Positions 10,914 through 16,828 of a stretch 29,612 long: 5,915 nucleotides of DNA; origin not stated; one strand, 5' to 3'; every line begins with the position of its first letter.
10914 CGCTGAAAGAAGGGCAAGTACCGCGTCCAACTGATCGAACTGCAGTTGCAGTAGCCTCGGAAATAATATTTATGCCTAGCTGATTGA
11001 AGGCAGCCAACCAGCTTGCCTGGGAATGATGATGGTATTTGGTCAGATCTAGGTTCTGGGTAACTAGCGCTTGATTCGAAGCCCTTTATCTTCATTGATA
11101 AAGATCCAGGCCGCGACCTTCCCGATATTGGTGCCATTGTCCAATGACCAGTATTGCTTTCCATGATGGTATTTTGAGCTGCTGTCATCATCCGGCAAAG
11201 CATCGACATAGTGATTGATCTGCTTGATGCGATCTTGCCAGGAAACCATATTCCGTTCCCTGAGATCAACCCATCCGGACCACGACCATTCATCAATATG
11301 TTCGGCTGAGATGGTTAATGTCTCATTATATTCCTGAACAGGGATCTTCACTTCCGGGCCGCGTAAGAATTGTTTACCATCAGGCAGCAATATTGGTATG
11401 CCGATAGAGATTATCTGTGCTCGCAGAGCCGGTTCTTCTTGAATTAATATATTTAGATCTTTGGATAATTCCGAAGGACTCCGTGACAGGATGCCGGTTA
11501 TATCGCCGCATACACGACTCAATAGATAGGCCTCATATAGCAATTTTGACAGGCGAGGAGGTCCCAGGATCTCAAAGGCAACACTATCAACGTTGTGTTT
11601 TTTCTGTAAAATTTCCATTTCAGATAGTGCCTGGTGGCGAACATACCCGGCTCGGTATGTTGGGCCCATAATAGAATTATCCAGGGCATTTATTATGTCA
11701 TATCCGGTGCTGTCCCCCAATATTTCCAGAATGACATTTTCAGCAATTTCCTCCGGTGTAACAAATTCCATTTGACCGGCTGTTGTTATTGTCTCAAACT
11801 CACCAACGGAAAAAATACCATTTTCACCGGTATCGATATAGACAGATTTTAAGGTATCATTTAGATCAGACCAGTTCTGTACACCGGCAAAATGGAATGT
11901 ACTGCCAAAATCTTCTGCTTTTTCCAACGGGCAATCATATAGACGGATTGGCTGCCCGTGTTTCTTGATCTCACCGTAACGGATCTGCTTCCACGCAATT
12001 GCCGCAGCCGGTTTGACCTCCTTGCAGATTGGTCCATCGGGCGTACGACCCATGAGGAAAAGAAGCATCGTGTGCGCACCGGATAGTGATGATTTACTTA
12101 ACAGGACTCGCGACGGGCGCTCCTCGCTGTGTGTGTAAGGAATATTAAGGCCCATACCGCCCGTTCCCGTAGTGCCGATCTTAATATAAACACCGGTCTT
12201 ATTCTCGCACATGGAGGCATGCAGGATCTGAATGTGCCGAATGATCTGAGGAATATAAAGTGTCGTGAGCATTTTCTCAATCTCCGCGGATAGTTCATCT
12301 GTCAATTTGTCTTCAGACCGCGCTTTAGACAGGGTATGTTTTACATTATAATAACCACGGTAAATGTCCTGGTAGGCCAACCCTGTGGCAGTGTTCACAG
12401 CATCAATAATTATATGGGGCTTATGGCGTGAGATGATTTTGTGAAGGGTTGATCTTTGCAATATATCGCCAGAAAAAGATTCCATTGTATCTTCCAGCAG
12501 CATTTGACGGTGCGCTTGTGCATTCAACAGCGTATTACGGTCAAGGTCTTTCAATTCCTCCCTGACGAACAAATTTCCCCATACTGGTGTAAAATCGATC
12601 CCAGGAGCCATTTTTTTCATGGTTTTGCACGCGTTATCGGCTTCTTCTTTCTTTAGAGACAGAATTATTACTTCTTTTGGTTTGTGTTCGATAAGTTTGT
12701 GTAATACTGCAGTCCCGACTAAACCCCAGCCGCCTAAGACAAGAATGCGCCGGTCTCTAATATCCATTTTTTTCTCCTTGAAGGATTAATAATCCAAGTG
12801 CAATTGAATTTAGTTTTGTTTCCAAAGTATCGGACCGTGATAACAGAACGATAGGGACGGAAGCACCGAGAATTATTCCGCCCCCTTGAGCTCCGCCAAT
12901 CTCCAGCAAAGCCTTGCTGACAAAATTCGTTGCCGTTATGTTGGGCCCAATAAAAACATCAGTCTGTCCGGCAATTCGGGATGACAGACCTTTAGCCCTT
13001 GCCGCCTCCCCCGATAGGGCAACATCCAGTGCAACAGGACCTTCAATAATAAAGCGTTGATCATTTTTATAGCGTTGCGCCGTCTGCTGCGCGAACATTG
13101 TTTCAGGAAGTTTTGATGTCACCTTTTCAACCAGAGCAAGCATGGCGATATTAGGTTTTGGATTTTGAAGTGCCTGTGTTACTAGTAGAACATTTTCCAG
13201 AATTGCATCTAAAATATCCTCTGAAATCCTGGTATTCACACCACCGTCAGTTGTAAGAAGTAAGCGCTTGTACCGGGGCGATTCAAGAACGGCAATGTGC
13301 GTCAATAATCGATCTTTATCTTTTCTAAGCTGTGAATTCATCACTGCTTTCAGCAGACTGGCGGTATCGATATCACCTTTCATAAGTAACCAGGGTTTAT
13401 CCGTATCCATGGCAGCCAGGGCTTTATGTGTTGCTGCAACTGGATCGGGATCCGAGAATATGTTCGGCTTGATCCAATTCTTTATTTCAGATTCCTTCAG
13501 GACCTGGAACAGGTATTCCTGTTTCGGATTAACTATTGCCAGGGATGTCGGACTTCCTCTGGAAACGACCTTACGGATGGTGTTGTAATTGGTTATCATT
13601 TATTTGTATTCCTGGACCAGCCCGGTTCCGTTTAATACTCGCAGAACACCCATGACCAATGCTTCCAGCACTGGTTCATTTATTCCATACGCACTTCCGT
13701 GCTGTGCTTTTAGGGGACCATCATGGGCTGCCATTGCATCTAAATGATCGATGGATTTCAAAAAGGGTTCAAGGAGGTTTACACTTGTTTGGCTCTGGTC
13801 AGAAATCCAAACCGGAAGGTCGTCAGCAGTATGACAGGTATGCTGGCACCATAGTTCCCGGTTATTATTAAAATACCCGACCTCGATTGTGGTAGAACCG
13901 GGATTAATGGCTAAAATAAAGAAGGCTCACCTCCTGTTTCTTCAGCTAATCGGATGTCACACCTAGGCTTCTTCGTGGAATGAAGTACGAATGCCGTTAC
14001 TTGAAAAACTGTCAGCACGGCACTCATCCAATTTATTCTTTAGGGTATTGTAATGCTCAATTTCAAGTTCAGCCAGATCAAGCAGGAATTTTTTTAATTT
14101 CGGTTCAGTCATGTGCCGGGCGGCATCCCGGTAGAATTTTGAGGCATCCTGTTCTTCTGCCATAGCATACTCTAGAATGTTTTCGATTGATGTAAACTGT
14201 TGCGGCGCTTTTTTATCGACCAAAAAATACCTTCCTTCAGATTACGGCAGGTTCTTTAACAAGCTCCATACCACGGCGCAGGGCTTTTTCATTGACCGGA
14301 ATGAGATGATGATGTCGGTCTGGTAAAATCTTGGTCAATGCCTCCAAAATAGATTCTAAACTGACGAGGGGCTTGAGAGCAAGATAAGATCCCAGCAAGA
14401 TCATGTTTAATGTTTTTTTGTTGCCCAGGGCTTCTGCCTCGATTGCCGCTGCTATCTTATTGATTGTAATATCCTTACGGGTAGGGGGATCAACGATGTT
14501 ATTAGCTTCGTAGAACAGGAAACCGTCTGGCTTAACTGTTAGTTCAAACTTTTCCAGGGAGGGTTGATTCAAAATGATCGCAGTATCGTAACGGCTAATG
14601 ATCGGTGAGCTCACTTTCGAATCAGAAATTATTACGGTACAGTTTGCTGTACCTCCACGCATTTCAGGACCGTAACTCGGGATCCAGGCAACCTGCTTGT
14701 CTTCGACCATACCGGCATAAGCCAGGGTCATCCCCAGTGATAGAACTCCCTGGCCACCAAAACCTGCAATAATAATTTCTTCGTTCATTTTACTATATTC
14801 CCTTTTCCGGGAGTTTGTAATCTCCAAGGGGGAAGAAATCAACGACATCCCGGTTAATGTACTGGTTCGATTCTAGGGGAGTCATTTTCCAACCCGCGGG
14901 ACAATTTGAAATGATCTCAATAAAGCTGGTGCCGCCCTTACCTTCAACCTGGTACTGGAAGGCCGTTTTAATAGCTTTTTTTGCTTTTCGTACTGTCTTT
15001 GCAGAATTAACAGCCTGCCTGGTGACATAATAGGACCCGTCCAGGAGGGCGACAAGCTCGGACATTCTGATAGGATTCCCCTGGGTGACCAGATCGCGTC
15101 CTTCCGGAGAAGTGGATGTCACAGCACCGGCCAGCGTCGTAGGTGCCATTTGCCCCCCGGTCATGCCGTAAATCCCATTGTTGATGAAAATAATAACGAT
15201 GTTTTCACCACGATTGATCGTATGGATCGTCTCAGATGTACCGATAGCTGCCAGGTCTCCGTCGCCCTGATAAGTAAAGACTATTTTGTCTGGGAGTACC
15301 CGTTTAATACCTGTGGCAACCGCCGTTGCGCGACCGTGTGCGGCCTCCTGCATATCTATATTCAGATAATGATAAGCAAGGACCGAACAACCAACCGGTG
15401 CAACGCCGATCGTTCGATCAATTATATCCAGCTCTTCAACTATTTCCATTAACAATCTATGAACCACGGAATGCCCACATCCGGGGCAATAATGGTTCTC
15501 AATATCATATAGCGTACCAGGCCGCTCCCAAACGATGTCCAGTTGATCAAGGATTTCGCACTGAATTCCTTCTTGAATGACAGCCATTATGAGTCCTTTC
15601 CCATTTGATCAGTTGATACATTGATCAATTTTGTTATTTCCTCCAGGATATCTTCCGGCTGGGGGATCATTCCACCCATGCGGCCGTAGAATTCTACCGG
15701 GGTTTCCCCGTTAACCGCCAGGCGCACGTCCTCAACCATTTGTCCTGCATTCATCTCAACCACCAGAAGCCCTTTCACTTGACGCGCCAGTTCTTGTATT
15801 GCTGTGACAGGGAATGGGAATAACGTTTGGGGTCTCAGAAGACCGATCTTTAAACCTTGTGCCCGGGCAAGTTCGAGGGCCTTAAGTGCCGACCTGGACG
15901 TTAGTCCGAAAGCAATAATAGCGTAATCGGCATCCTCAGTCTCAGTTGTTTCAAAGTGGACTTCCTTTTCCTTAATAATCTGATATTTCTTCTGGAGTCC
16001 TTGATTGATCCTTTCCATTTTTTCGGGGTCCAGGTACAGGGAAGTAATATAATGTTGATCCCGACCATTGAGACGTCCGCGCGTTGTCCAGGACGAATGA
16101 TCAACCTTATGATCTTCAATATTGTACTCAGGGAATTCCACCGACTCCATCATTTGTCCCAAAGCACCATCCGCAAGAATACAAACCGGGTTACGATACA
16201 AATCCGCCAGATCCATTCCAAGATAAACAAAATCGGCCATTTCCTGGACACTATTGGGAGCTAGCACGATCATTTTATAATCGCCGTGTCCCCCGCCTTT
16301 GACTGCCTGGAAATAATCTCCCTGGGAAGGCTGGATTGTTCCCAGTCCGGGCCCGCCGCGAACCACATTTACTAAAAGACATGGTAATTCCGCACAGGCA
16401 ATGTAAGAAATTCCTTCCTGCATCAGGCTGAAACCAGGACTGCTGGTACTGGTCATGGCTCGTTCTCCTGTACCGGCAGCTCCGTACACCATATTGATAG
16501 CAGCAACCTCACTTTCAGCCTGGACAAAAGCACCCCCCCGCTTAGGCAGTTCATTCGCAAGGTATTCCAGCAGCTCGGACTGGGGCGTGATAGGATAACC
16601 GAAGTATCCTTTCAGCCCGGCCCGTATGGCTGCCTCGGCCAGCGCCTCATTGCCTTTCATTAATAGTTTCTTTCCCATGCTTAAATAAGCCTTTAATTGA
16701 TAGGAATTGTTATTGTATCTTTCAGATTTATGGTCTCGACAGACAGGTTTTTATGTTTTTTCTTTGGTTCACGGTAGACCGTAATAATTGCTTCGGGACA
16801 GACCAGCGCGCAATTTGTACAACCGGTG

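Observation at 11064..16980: Uncharacterised 567-aa atypical SDR closes an OFOR-buk-ptb operon: candidate new step in anaerobic (branched-chain) amino-acid fermentation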

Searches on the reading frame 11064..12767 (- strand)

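Call 4: search_protein_families(library=pfam, proteins=[window:11064-12767:-], max_evalue=0.01)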
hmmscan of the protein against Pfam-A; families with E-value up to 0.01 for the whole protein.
window:11064-12767:- (567 aa): 3 families
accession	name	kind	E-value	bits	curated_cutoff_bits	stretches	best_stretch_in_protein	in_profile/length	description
PF01370.27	Epimerase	-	5.8e-05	23.1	20.9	1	8-128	1-76/240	NAD dependent epimerase/dehydratase family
PF03435.24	Sacchrp_dh_NADP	-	0.0012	19.6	25.1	1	8-51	1-44/129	Saccharopine dehydrogenase NADP binding domain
PF02719.21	Polysacc_synt_2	-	0.0026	17.4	20.2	0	8-75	1-72/293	Polysaccharide biosynthesis protein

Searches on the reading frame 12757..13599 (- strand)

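Call 4: search_protein_families(library=pfam, proteins=[window:12757-13599:-], max_evalue=0.01)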
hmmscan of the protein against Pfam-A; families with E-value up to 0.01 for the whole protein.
window:12757-13599:- (280 aa): 1 family
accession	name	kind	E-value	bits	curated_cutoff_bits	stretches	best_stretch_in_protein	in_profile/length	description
PF01515.24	PTA_PTB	-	3.9e-26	92.6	24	1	61-268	109-317/319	Phosphate acetyl/butaryl transferase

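Call 5: search_protein_families(library=ncbifam, proteins=[window:12757-13599:-], max_evalue=0.01)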
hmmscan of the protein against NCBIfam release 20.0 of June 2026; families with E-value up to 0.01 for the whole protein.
window:12757-13599:- (280 aa): 10 families
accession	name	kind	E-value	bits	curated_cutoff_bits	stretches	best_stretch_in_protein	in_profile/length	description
TIGR02706.1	P_butyryltrans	equivalog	5.1e-55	186.7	410.5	1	27-270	47-291/294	phosphate butyryltransferase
NF004472.0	PRK05805.1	subfamily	2.5e-54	184.4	399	1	44-272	67-297/302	phosphate butyryltransferase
NF006045.0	PRK08190.1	subfamily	2.7e-50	171.6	282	1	47-277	229-461/467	bifunctional enoyl-CoA hydratase/phosphate acetyltransferase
NF005837.0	PRK07742.1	equivalog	4.6e-49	167.3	409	1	26-271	48-295/299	phosphate butyryltransferase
NF008852.0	PRK11890.1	subfamily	1.4e-45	155.7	413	1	47-276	75-306/315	phosphate acetyltransferase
TIGR02709.1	branched_ptb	equivalog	2e-36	126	475.15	1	29-268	31-267/271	branched-chain phosphotransacylase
NF007233.1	PRK09653.1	subfamily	3.3e-13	49.9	310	1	79-258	126-304/319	phosphotransacetylase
TIGR00651.1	pta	equivalog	5.3e-11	42.5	311.2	1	110-265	142-299/304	phosphate acetyltransferase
NF004167.0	PRK05632.1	equivalog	1e-06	27.7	418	1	178-268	607-698/708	phosphate acetyltransferase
NF009501.0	PRK12861.1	subfamily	0.0031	15.6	1178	1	183-270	668-757/764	NADP-dependent malic enzyme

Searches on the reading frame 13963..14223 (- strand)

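Call 4: search_protein_families(library=pfam, proteins=[window:13963-14223:-], max_evalue=0.01)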
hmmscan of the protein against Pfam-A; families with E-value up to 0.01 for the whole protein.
window:13963-14223:- (86 aa): 4 families
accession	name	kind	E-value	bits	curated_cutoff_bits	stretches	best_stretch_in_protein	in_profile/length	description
PF02915.23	Rubrerythrin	-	5.1e-07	30.6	22.8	1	12-63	84-135/137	Rubrerythrin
PF09537.16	DUF2383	-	9.2e-06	26.2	30.8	1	14-83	3-72/111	Domain of unknown function (DUF2383)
PF00210.30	Ferritin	-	0.00017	22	24.5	1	5-69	73-140/142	Ferritin-like domain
PF13668.12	Ferritin_2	-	0.0042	17.7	24.7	1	15-66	4-64/138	Ferritin-like domain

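Call 5: search_protein_families(library=ncbifam, proteins=[window:13963-14223:-], max_evalue=0.01)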
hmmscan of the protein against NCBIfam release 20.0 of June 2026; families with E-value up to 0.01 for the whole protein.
window:13963-14223:- (86 aa): 4 families
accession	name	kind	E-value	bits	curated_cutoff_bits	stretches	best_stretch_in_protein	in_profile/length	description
NF045676.1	FeExpMbfA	equivalog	2.5e-07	30.4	450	1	11-64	94-147/318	iron exporter MbfA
TIGR04535.1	ferrit_encaps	subfamily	0.0001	22.2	125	1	11-60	13-61/114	encapsulin-associated ferritin-like protein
NF058679.1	EncB_fam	subfamily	0.002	18.1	90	1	16-65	24-73/117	encapsulin nanocompartment ferritin-likeEncB family encapsulin nanocompartment ferritin-like cargo protein cargo protein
NF009413.0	PRK12775.1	equivalog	0.0032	15.3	1895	1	18-65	866-913/1006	putative trifunctional 2-polyprenylphenol hydroxylase/glutamate synthase subunit beta/ferritin domain-containing protein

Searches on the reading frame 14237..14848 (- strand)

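Call 4: search_protein_families(library=pfam, proteins=[window:14237-14848:-], max_evalue=0.01)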
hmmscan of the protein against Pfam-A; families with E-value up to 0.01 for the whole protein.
window:14237-14848:- (203 aa): 1 family
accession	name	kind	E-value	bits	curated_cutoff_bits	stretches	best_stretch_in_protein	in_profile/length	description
PF01558.24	POR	-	1.6e-33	116.7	27.4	1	31-195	1-173/173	Pyruvate ferredoxin/flavodoxin oxidoreductase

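Call 5: search_protein_families(library=ncbifam, proteins=[window:14237-14848:-], max_evalue=0.01)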
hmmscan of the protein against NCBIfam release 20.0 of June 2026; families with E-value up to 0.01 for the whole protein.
window:14237-14848:- (203 aa): 23 families
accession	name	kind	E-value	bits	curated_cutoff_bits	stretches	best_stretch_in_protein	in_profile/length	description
NF006323.0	PRK08537.1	equivalog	1.1e-28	99.8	235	1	21-199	1-180/181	2-oxoacid:ferredoxin oxidoreductase subunit gamma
NF006211.0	PRK08338.1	equivalog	3.3e-17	62.5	239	1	25-196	3-167/170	2-oxoacid:ferredoxin oxidoreductase subunit gamma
TIGR02175.1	PorC_KorC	subfamily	4.4e-17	62.4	81.1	1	24-198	3-176/177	2-oxoacid:acceptor oxidoreductase, gamma subunit, pyruvate/2-ketoisovalerate family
NF005324.0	PRK06853.1-4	equivalog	7.6e-17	61.8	222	1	21-199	1-191/196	indolepyruvate oxidoreductase subunit beta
TIGR03710.1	OAFO_sf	subfamily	9.4e-15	54.2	482.75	1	25-199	4-175/561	2-oxoacid:acceptor oxidoreductase subunit alpha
NF005325.0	PRK06853.1-5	equivalog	2.1e-13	50.4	230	2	22-99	3-79/192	indolepyruvate oxidoreductase subunit beta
NF005322.0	PRK06853.1-2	equivalog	7.3e-13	48.7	237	2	118-198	118-194/197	indolepyruvate oxidoreductase subunit beta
NF005323.0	PRK06853.1-3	equivalog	1.1e-12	48.3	238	2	88-198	92-196/197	indolepyruvate oxidoreductase subunit beta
NF004916.0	PRK06274.1-2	equivalog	2.7e-12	47.2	227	1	21-196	1-175/178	indolepyruvate oxidoreductase subunit beta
NF006275.0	PRK08441.1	equivalog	1.3e-11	44.3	216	1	22-199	2-180/185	2-oxoglutarate-acceptor oxidoreductase subunit OorC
NF040683.1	PorC_Meth_Thtga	equivalog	8.4e-11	41.9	270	1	24-199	3-175/177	pyruvate synthase subunit PorC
NF006321.0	PRK08534.1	equivalog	1.1e-10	41.6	225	1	24-198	3-178/181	pyruvate ferredoxin oxidoreductase subunit gamma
TIGR03334.1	IOR_beta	equivalog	8.4e-09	35.7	205.8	1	111-194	107-188/189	indolepyruvate ferredoxin oxidoreductase subunit beta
NF045762.1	PhenlGlyoxDHPadE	equivalog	5.4e-08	32.9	300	1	24-194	3-176/187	NADH-dependent phenylglyoxylate dehydrogenase subunit gamma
NF005327.0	PRK06853.2-1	equivalog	7.3e-08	32.5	242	1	24-85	5-64/194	indolepyruvate oxidoreductase subunit beta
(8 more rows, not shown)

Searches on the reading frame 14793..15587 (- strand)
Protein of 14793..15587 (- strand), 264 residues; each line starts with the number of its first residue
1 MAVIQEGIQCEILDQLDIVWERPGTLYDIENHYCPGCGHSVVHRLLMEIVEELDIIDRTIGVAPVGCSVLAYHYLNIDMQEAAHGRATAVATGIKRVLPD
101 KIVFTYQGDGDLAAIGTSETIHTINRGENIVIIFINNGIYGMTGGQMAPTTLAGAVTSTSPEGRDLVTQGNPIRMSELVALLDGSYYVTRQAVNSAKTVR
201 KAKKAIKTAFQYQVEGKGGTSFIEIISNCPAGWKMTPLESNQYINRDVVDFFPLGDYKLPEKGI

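Call 4: search_protein_families(library=pfam, proteins=[window:14793-15587:-], max_evalue=0.01)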
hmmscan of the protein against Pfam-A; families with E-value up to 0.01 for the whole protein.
window:14793-15587:- (264 aa): 2 families
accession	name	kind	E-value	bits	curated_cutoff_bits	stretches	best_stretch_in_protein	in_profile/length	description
PF02775.26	TPP_enzyme_C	-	7.9e-21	74.9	21.9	1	66-224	3-150/151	Thiamine pyrophosphate enzyme, C-terminal TPP binding domain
PF13005.12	zf-IS66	-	0.0077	17.1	27.3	0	33-60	3-30/46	zinc-finger binding domain of transposase IS66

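Call 5: search_protein_families(library=ncbifam, proteins=[window:14793-15587:-], max_evalue=0.01)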
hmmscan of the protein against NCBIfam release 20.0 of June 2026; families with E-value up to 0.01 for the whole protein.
window:14793-15587:- (264 aa): 17 families
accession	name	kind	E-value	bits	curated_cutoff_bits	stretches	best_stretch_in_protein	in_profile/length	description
TIGR02177.1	PorB_KorB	subfamily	1.8e-35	122.8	261.9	1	32-231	2-189/286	2-oxoacid:acceptor oxidoreductase, beta subunit, pyruvate/2-ketoisovalerate family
NF008820.0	PRK11866.1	equivalog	3.6e-33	115.2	402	1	31-230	15-202/287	2-oxoacid ferredoxin oxidoreductase subunit beta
NF008821.0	PRK11869.1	equivalog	1.5e-31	109.3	438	1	29-235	12-206/286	2-oxoacid ferredoxin oxidoreductase subunit beta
NF007207.0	PRK09628.1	equivalog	2.5e-31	109.4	364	1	30-230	15-203/277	2-oxoglutarate ferredoxin oxidoreductase subunit beta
NF041171.1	Oxoac_fdxbeta_Archa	equivalog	1.3e-30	106.7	423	1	31-231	3-191/296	2-oxoacid:ferredoxin oxidoreductase subunit beta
NF008819.1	PRK11865.1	equivalog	2.7e-23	82.7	405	1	33-239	20-222/300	pyruvate synthase subunit PorB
NF008818.0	PRK11864.1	subfamily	1.9e-20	73.2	405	1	31-239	18-218/300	3-methyl-2-oxobutanoate dehydrogenase subunit beta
NF045792.1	OxalOxredbeta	equivalog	4.9e-12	45.5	590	1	32-236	22-232/311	oxalate oxidoreductase subunit beta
NF045766.1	PhenlGlyoxDHPadI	equivalog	2.2e-11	43.1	700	1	88-249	215-373/443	NADH-dependent phenylglyoxylate dehydrogenase subunit beta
NF004813.0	PRK06163.1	equivalog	2.3e-09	37.3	240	1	84-153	59-128/202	hypothetical protein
TIGR03336.1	IOR_alpha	equivalog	4.2e-09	35.3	650.9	1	32-157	357-478/595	indolepyruvate ferredoxin oxidoreductase subunit alpha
TIGR03846.1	sulfopy_beta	equivalog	2.4e-08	34.1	221.5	1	83-151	43-111/182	sulfopyruvate decarboxylase subunit beta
TIGR03297.1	Ppyr-DeCO2ase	equivalog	8.2e-06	25.1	312.5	1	83-148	221-286/360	phosphonopyruvate decarboxylase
TIGR02176.1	pyruv_ox_red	equivalog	1.5e-05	23.1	911.35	1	98-213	951-1059/1167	pyruvate:ferredoxin (flavodoxin) oxidoreductase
NF006052.0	PRK08199.1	subfamily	0.00019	19.9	539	1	84-141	417-473/559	thiamine pyrophosphate protein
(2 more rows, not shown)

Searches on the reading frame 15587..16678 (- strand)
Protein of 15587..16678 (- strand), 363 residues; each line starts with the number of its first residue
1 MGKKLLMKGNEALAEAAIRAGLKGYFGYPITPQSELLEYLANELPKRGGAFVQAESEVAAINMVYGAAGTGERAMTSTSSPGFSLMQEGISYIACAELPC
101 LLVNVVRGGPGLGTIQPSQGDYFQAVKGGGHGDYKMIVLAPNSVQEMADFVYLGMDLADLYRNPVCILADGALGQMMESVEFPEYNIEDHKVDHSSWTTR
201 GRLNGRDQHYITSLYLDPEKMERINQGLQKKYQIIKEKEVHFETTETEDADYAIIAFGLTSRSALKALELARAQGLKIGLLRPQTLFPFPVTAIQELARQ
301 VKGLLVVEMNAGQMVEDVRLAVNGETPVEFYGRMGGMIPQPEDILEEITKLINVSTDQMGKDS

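Call 4: search_protein_families(library=pfam, proteins=[window:15587-16678:-], max_evalue=0.01)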
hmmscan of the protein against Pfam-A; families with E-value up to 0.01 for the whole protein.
window:15587-16678:- (363 aa): 4 families
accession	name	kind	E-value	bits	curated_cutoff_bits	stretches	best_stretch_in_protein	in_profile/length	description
PF01855.24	POR_N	-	3.6e-50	171.3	27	1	15-202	1-186/231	Pyruvate flavodoxin/ferredoxin oxidoreductase, thiamine diP-bdg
PF17147.9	PFOR_II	-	1.4e-25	90.1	27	1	250-344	1-102/102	Pyruvate:ferredoxin oxidoreductase core domain II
PF02780.25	Transketolase_C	-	1.3e-06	28.7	25.9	1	247-310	7-70/124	Transketolase, C-terminal domain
PF02776.23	TPP_enzyme_N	-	0.0011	19.1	26.8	1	7-103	1-96/119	Thiamine pyrophosphate enzyme, N-terminal TPP binding domain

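Call 5: search_protein_families(library=ncbifam, proteins=[window:15587-16678:-], max_evalue=0.01)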
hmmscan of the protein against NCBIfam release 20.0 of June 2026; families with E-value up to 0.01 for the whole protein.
window:15587-16678:- (363 aa): 15 families
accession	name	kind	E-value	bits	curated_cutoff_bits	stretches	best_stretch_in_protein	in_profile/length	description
NF005507.0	PRK07119.1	subfamily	6.2e-165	548.2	399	1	3-352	3-349/352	3-methyl-2-oxobutanoate dehydrogenase subunit VorB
NF006412.0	PRK08659.1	equivalog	9.7e-100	334.4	411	2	2-185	3-186/378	2-oxoacid:acceptor oxidoreductase subunit alpha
TIGR03710.1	OAFO_sf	subfamily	3.9e-75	253.5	482.75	1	2-348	191-561/561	2-oxoacid:acceptor oxidoreductase subunit alpha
NF007206.0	PRK09627.1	equivalog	4.1e-68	230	579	2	4-186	3-185/375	2-oxoglutarate synthase subunit alpha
NF041170.1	Oxoac_fdxalpha_Archa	equivalog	6e-45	153.7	800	2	3-195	234-435/636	2-oxoacid:ferredoxin oxidoreductase subunit alpha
NF040682.1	PorA_Arch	equivalog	4e-27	95.2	550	1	6-311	5-322/387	pyruvate synthase subunit PorA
TIGR03336.1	IOR_alpha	equivalog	3.6e-24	85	650.9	1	4-348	2-327/595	indolepyruvate ferredoxin oxidoreductase subunit alpha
NF006232.0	PRK08366.1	equivalog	1.5e-23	83.1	646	2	5-165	8-164/394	2-ketoisovalerate ferredoxin oxidoreductase subunit alpha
NF045764.1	PhenlGlyoxDHPadG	equivalog_domain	1.1e-22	80.2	700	2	3-189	1-186/398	NADH-dependent phenylglyoxylate dehydrogenase subunit alpha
NF007201.0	PRK09622.1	equivalog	4e-22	78.7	590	1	8-309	14-327/405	2-oxoacid:ferredoxin oxidoreductase subunit alpha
NF006233.0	PRK08367.1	equivalog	1.3e-21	77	625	1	4-311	4-323/394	pyruvate ferredoxin oxidoreductase subunit alpha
NF045791.1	OxalOxredalpha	equivalog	6.4e-13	48.5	500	2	1-101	1-103/395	oxalate oxidoreductase subunit alpha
TIGR02176.1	pyruv_ox_red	equivalog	2.4e-08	32.3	911.35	2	6-153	3-151/1167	pyruvate:ferredoxin (flavodoxin) oxidoreductase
NF009589.0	PRK13030.1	subfamily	4e-05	21.5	816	1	134-316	176-356/1170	indolepyruvate ferredoxin oxidoreductase family protein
NF004559.0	PRK05899.2-5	equivalog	0.00042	18.7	488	1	246-326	499-582/627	transketolase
